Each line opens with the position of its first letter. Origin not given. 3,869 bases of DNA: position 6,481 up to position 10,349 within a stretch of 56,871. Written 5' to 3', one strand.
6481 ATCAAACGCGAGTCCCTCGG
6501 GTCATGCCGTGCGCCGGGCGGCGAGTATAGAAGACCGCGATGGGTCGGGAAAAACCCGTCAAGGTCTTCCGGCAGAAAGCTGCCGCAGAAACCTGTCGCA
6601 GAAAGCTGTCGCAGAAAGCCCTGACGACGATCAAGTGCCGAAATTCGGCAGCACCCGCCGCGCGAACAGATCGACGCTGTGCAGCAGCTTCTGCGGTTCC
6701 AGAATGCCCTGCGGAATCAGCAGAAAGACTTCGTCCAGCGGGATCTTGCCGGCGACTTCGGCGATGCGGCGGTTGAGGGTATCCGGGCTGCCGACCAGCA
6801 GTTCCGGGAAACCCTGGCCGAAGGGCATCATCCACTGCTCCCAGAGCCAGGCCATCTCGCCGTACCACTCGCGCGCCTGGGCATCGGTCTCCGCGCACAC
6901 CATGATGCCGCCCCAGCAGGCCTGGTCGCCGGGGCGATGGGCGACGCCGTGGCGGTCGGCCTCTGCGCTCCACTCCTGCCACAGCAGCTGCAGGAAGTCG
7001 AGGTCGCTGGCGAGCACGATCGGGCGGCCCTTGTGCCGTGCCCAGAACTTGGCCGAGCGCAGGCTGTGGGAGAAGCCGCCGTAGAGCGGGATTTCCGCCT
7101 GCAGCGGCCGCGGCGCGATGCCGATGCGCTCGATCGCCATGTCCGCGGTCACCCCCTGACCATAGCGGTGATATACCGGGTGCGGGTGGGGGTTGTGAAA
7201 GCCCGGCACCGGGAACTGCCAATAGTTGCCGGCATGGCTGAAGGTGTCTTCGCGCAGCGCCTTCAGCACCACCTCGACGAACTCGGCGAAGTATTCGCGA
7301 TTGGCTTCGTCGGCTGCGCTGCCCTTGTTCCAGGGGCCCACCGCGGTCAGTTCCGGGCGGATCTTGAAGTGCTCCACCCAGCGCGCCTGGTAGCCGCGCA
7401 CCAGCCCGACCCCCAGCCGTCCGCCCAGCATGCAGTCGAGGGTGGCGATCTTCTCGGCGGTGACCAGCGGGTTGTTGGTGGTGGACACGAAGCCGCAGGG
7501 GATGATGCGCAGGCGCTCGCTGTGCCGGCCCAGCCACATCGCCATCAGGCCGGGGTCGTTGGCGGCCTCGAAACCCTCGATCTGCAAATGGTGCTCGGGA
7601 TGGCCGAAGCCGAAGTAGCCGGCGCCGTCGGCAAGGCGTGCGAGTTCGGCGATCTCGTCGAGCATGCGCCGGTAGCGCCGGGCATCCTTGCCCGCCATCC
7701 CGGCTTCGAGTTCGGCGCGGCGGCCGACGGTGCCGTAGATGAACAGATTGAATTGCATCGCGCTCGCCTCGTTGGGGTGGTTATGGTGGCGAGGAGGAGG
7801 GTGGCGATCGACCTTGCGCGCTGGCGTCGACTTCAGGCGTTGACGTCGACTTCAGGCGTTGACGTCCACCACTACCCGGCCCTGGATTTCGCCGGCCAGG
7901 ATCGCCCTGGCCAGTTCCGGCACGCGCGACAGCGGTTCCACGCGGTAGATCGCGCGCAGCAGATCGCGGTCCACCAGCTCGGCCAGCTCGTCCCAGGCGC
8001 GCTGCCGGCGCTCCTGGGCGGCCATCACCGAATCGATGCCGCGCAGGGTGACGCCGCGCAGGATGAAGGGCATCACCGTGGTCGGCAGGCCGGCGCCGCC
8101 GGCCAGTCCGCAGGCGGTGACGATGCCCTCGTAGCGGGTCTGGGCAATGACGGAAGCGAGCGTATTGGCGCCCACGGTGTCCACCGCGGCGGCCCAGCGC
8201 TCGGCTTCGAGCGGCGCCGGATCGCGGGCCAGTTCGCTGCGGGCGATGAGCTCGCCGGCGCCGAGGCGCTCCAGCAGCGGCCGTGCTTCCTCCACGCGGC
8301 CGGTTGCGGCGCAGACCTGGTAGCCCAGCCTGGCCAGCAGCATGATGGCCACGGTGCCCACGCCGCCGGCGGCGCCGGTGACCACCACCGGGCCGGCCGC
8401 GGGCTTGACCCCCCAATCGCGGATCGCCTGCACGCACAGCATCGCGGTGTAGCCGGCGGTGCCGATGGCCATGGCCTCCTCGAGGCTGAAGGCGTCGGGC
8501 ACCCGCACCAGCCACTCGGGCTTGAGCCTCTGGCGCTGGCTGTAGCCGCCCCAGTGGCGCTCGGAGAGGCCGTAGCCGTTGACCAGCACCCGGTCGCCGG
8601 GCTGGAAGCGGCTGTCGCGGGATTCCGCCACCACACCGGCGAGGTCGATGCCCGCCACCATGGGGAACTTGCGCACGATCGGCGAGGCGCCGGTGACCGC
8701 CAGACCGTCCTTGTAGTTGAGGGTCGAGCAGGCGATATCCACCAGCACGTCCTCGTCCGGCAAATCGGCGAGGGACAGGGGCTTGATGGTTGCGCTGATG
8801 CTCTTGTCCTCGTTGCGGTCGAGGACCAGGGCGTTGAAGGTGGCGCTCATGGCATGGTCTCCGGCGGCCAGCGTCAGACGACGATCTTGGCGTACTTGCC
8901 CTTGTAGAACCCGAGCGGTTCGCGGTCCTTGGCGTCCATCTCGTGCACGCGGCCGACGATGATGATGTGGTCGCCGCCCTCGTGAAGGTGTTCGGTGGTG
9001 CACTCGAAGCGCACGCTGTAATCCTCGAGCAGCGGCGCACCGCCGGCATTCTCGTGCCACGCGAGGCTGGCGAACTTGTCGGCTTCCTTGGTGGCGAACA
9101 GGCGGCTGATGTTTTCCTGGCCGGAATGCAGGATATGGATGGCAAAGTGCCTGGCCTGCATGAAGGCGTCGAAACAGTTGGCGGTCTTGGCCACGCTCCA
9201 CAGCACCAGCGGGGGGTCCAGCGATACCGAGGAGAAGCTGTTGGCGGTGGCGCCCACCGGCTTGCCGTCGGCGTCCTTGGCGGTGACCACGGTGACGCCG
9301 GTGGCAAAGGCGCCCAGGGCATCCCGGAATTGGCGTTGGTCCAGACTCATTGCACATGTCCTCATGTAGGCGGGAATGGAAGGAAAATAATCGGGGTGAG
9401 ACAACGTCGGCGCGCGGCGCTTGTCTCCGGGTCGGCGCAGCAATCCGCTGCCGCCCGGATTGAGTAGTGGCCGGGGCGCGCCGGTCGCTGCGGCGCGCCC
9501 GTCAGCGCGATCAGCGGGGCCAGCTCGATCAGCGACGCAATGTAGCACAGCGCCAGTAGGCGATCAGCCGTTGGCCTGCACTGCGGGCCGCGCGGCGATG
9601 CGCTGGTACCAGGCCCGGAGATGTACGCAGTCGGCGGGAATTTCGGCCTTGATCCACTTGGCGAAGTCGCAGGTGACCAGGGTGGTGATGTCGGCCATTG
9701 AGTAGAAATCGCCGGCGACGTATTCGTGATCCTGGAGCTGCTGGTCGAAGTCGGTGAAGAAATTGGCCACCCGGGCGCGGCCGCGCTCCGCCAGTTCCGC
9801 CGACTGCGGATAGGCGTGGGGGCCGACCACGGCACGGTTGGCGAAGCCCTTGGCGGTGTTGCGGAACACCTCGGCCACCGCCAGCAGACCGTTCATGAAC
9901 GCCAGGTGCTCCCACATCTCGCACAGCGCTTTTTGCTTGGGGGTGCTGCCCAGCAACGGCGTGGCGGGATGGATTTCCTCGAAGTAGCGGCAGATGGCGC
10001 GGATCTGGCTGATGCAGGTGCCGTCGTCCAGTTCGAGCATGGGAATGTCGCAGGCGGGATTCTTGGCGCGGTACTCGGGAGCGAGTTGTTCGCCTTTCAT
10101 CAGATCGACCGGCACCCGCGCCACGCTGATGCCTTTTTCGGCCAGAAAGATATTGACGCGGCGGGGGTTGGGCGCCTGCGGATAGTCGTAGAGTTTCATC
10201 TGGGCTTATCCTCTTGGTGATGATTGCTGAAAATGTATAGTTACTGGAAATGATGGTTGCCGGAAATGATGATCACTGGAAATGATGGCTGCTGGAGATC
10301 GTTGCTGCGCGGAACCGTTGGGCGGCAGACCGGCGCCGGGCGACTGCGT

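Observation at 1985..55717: Most gene boundaries carry locus-specific short tandem 'stutter' arrays built from the neighbouring gene's own stop/start region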

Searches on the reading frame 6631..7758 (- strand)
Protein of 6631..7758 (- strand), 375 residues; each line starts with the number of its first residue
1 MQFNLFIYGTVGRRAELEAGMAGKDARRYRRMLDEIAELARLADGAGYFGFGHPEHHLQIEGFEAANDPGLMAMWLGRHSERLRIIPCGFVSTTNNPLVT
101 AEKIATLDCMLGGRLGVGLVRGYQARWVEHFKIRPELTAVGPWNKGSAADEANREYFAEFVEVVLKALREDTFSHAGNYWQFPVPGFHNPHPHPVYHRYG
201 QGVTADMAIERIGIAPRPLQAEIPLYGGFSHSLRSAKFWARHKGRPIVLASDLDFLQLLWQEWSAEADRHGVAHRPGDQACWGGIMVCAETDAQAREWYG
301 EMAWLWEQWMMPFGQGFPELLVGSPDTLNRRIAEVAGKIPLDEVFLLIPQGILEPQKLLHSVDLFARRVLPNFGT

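Call 7: search_protein_families(library=ncbifam, proteins=[window:6631-7758:-])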
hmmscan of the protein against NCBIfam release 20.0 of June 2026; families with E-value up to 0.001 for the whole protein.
window:6631-7758:- (375 aa): 10 families
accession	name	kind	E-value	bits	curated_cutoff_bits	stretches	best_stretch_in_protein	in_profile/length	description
TIGR03558.1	oxido_grp_1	subfamily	1.2e-11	44.5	166.95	1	30-121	16-105/325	MsnO8 family LLM class oxidoreductase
TIGR03858.1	LLM_2I7G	subfamily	3.9e-09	35.9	462.25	1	319-372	282-335/337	Atu2307/SP_0267 family LLM class monooxygenase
TIGR03560.1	F420_Rv1855c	subfamily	1.1e-08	35.1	231.4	1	32-183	11-154/227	TIGR03560 family F420-dependent LLM class oxidoreductase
TIGR04020.1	seco_metab_LLM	subfamily_domain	4.2e-08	32.7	244.45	1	34-126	19-110/341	MupA/Atu3671 family FMN-dependent luciferase-like monooxygenase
TIGR03619.1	F420_Rv2161c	subfamily_domain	4.5e-08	33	166.9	1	38-182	2-144/247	TIGR03619 family F420-dependent LLM class oxidoreductase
TIGR04036.1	LLM_CE1758_fam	subfamily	3.8e-07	29.2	479.1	1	1-130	1-121/355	CE1758 family FMN-dependent luciferase-like monooxygenase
NF007802.0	PRK10508.1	equivalog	4.6e-06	25.9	540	1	34-122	27-113/335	luciferase-like monooxygenase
TIGR04021.1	LLM_DMSO2_sfnG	equivalog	1.5e-05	24.5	382.95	1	63-193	57-173/350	dimethylsulfone monooxygenase SfnG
TIGR03621.1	F420_MSMEG_2516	subfamily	2.7e-05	23.5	213.15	1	33-125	13-98/295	TIGR03621 family F420-dependent LLM class oxidoreductase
TIGR03571.1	lucif_BA3436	subfamily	0.00013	21.3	303.9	1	62-122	62-122/304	TIGR03571 family LLM class oxidoreductase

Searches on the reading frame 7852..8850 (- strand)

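Call 7: search_protein_families(library=ncbifam, proteins=[window:7852-8850:-])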
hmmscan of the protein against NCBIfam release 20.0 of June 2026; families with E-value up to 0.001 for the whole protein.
window:7852-8850:- (332 aa): 17 families
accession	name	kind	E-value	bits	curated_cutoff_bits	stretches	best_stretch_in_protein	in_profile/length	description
NF051456.1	acrylyl_AcuI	equivalog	1.2e-130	435.1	440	1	5-331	1-325/325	acrylyl-CoA reductase (NADPH)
TIGR02823.1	oxido_YhdH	subfamily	7.8e-126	419.3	297.25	1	7-330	2-324/324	acrylyl-CoA reductase family protein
TIGR02824.1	quinone_pig3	subfamily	6.1e-22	78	296.8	1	28-329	23-324/325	putative NAD(P)H quinone oxidoreductase, PIG3 family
NF010344.0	PRK13771.1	subfamily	6.7e-21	74.6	349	2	95-330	110-333/334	putative alcohol dehydrogenase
NF041172.1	AcrlCoa_red_Thmprot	equivalog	1.7e-19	70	500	2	94-288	109-292/334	acryloyl-CoA reductase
NF008024.0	PRK10754.1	subfamily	8.6e-12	44.7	348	1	26-253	22-244/327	NADPH:quinone reductase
TIGR02817.1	adh_fam_1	subfamily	5.9e-11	42.4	284.05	1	32-206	29-203/336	zinc-binding alcohol dehydrogenase family protein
TIGR01751.1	crot-CoA-red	equivalog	3.1e-10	39.3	378.55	1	93-208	135-245/398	crotonyl-CoA carboxylase/reductase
NF047908.1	AldhRedAhr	equivalog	6.4e-10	38.4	470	1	99-329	118-334/335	NADPH-dependent aldehyde reductase Ahr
TIGR03989.1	Rxyl_3153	subfamily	4.5e-09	36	440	1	21-90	15-85/370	NDMA-dependent alcohol dehydrogenase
TIGR01202.1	bchC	equivalog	3e-08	33.2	291.25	1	21-230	14-212/308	chlorophyll synthesis pathway protein BchC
NF006940.0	PRK09422.1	equivalog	1.9e-07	30.4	344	1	101-331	115-336/338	alcohol dehydrogenase AdhP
NF058644.1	CurcmRedCuraProt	equivalog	6.9e-06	25.4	440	1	73-331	73-334/336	NADPH-dependent curcumin/dihydrocurcumin reductase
TIGR02825.1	B4_12hDH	equivalog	9.6e-06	25.2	579.85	1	69-326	66-324/327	leukotriene B4 12-hydroxydehydrogenase/15-oxo-prostaglandin 13-reductase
NF005067.0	PRK06484.1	equivalog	6.8e-05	21.6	713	1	155-204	12-61/524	short chain dehydrogenase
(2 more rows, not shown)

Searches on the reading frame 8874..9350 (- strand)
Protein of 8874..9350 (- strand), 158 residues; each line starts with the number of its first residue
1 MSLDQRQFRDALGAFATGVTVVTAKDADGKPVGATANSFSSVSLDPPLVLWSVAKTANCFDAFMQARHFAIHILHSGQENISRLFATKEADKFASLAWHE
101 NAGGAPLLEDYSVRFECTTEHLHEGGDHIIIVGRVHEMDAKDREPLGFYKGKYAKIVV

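Call 7: search_protein_families(library=ncbifam, proteins=[window:8874-9350:-])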
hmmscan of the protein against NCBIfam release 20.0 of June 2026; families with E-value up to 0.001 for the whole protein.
window:8874-9350:- (158 aa): 8 families
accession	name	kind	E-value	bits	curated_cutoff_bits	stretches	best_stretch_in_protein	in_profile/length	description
NF045919.1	HphnlacHdxRed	equivalog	1e-54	185.8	340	1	2-156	4-158/309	p-hydroxyphenylacetate 3-hydroxylase reductase component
NF052639.1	FlvnRedFerAPor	equivalog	2.6e-49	166.9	260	1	5-155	4-154/158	flavin reductase FerA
NF045630.1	monooxsub_HsaB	equivalog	1.2e-48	165.4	230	1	2-156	4-159/186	3-hydroxy-9,10-secoandrosta-1,3,5(10)-triene-9,17-dione monooxygenase reductase subunit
NF042921.1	HpaC_Thermus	equivalog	3.4e-33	114.8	200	1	6-156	3-149/150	4-hydroxyphenylacetate 3-monooxygenase reductase subunit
NF045733.1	StyMonoxStyB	equivalog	7.2e-32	110.4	200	1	6-155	2-148/150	styrene monooxygenase NADH-dependent flavin reductase subunit StyB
TIGR03615.1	RutF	equivalog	1.2e-24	87.1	254.75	1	4-153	2-153/156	NADH-dependent FMN reductase RutF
TIGR02296.1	HpaC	equivalog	2e-16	60.4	205.95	1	8-153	1-150/154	4-hydroxyphenylacetate 3-monooxygenase, reductase component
NF012030.0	PRK15486.1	equivalog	2.7e-09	37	315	1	6-138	8-143/170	4-hydroxyphenylacetate 3-monooxygenase reductase subunit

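Call 56: find_encoding_contigs(protein=window:8874-9350:-, flank=10000, max_places=10)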
Protein window:8874-9350:- (158 aa): 23 contigs read that carry it; 10 places shown.
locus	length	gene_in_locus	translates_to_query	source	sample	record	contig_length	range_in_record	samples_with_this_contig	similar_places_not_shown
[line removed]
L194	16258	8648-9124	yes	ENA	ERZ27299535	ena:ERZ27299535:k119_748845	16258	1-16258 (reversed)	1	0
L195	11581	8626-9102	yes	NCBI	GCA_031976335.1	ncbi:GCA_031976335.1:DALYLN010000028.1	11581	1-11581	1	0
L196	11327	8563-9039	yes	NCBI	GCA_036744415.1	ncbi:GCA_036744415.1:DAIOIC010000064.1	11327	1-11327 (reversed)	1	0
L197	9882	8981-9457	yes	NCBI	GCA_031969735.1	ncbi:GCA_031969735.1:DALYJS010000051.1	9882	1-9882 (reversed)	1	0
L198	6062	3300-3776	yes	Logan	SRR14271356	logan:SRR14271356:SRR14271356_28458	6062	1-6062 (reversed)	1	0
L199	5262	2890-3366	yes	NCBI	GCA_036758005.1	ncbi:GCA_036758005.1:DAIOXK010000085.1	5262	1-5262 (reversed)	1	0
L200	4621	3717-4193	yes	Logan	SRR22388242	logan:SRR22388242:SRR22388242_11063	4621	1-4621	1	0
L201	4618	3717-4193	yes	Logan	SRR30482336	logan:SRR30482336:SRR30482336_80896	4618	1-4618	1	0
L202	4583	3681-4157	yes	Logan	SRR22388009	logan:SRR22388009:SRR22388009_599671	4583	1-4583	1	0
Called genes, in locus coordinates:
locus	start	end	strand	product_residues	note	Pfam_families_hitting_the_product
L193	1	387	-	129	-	?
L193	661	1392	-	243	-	PF00227:Proteasome (weak)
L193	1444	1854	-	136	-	PF27832:Htd2 (weak)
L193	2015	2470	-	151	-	PF13452:FAS1_DH_region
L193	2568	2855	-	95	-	PF03992:ABM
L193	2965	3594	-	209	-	PF09335:VTT_dom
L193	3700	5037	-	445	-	PF00296:Bac_luciferase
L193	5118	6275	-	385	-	PF04909:Amidohydro_2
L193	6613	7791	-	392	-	PF03453:MoeA_N, PF00994:MoCF_biosynth, PF03454:MoeA_C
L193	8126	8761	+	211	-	PF02798:GST_N, PF13417:GST_N_3, PF13409:GST_N_2, PF00043:GST_C, PF14497:GST_C_3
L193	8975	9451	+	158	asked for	PF01613:Flavin_Reduct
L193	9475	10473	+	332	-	PF08240:ADH_N, PF00107:ADH_zinc_N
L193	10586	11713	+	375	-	PF00296:Bac_luciferase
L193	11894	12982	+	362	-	PF25919:BSH_CusB (faint), PF25917:BSH_RND (weak), PF25973:BSH_CzcB, PF25954:Beta-barrel_RND_2, PF25989:YknX_C (weak)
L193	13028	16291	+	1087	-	PF00873:ACR_tran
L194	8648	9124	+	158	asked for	PF01613:Flavin_Reduct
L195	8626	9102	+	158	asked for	PF01613:Flavin_Reduct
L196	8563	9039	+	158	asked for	PF01613:Flavin_Reduct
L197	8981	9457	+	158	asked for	PF01613:Flavin_Reduct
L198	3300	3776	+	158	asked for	PF01613:Flavin_Reduct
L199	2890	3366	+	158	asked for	PF01613:Flavin_Reduct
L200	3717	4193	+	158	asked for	PF01613:Flavin_Reduct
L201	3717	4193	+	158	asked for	PF01613:Flavin_Reduct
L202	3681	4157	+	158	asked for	PF01613:Flavin_Reduct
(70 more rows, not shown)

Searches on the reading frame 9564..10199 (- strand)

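Call 7: search_protein_families(library=ncbifam, proteins=[window:9564-10199:-])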
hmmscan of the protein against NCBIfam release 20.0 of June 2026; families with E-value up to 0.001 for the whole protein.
window:9564-10199:- (211 aa): 8 families
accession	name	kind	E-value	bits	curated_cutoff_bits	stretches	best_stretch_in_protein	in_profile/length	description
TIGR01262.1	maiA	equivalog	1.6e-19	70.4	171.05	1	2-95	1-95/211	maleylacetoacetate isomerase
NF050814.1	FtsZBindFzlA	equivalog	1.1e-17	64.6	300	1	2-207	6-206/228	FtsZ-binding protein FzlA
NF007831.0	PRK10542.1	equivalog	1.9e-15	56.9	198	1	1-209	1-193/201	glutathione transferase GstA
NF010579.0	PRK13972.1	equivalog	1.1e-09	38.1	332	1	6-207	6-199/215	GSH-dependent disulfide bond oxidoreductase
NF011693.0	PRK15113.1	equivalog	3.6e-08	33.3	150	1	17-120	24-127/214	glutathione transferase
NF007682.0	PRK10357.1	equivalog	4.5e-06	26.4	181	1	1-193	1-177/202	glutathione S-transferase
NF008731.0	PRK11752.1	equivalog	7.8e-06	25.3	325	0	151-208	190-253/287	glutathione-dependent disulfide-bond oxidoreductase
NF007016.1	PRK09481.1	equivalog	0.00019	20.9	314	1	3-91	13-97/209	stringent starvation protein SspA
